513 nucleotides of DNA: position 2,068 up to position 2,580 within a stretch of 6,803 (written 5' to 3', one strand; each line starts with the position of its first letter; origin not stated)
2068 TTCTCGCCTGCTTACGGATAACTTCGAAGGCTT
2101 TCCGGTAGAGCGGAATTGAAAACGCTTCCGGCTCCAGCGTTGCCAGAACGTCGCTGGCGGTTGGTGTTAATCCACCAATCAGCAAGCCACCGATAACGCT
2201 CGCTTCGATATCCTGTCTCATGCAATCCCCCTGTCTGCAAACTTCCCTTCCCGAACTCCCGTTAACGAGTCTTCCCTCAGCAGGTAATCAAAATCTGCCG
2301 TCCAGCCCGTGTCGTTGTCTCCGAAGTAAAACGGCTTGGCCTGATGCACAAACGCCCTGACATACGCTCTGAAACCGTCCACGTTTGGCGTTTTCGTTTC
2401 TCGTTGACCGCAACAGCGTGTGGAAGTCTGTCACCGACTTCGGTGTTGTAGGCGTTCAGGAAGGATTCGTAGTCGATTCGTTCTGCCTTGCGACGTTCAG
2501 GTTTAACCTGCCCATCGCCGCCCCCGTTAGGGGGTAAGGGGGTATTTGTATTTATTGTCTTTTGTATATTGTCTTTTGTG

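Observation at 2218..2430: Probable -1 frameshift splitting the O-like replication initiator from its C-terminus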

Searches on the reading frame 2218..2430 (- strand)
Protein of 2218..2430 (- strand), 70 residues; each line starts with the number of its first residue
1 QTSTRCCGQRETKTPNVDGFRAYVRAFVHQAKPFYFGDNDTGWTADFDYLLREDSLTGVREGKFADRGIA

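Call 3: search_protein_families(library=pfam, proteins=[window:2218-2430:-], max_evalue=0.1)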
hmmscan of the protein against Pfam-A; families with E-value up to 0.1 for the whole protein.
window:2218-2430:- (70 aa): 0 families

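Call 19: search_protein_families(library=phrogs, proteins=[window:2218-2430:-], max_evalue=0.01)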
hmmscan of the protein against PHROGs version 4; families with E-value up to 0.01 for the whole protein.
window:2218-2430:- (70 aa): 5 families
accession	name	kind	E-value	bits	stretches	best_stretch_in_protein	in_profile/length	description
phrog_345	-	DNA, RNA and nucleotide metabolism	9e-29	102.1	1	10-70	236-295/297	replication initiation O-like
phrog_1347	-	unknown function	1.6e-06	28.2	1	15-63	369-416/417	-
phrog_10469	-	DNA, RNA and nucleotide metabolism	0.00031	21.2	1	31-67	239-275/305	DnaD-like helicase loader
phrog_19658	-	DNA, RNA and nucleotide metabolism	0.00043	20.9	1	33-67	218-252/283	replication initiation protein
phrog_5810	-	DNA, RNA and nucleotide metabolism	0.0012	19.5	1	16-64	215-266/268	replication initiation protein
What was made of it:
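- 2218..2394 (-): Stranded remnant of the O C-terminal coding region in the -1 frame (intact residues 216-273, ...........ADRGIA), with its stop 2220-2218 overlapping the helicase ATG (ATGA). PHROG 345 positions 236-295 at E=9e-29 (call 19).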

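Call 35: search_protein_families(library=ncbifam, proteins=[window:2218-2430:-], max_evalue=0.1)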
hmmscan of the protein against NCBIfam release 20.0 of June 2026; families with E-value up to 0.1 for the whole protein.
window:2218-2430:- (70 aa): 0 families
